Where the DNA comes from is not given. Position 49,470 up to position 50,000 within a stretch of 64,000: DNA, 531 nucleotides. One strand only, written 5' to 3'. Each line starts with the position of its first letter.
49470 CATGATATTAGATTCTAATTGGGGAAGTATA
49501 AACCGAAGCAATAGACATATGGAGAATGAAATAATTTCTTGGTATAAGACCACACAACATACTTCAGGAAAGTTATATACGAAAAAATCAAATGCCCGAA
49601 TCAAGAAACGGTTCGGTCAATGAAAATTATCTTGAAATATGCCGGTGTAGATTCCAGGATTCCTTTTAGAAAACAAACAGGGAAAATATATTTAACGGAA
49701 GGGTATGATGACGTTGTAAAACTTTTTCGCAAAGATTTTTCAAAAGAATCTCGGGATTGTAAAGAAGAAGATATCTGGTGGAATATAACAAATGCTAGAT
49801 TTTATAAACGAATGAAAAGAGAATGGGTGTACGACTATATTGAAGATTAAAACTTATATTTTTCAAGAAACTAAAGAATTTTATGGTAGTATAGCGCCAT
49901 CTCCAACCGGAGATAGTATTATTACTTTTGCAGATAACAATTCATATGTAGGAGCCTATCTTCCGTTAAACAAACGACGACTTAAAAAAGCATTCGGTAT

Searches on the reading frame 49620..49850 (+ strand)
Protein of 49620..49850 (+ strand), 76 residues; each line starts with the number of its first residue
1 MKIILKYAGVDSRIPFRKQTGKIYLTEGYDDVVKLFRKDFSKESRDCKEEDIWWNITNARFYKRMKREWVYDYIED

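Call 10: search_protein_families(library=pfam, proteins=[window:49620-49850:+], max_evalue=1)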
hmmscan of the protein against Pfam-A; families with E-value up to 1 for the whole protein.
window:49620-49850:+ (76 aa): 0 families

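Call 24: search_protein_families(library=phrogs, proteins=[window:49620-49850:+], max_evalue=1)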
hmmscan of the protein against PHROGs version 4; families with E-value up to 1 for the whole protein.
window:49620-49850:+ (76 aa): 1 family
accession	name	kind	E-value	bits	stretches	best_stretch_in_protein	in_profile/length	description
phrog_22939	-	unknown function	0.025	15.6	1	40-76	26-62/65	-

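Call 29: find_homologous_proteins(query=A3, max_evalue=0.01)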
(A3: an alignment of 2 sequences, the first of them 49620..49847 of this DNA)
Query A3 (2 sequences) (76 aa, profile of the alignment): 2 proteins with E <= 0.01 among 3 candidates.
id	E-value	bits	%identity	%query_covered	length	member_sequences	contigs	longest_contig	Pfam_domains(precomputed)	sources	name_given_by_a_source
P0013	2.7e-38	148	100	100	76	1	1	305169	-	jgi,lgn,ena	-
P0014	2.1e-37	145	37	86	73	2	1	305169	-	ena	-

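Call 89: search_protein_families(library=padloc, proteins=[window:49620-49850:+], max_evalue=1)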
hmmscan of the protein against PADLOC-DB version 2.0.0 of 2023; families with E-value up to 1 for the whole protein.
window:49620-49850:+ (76 aa): 0 families
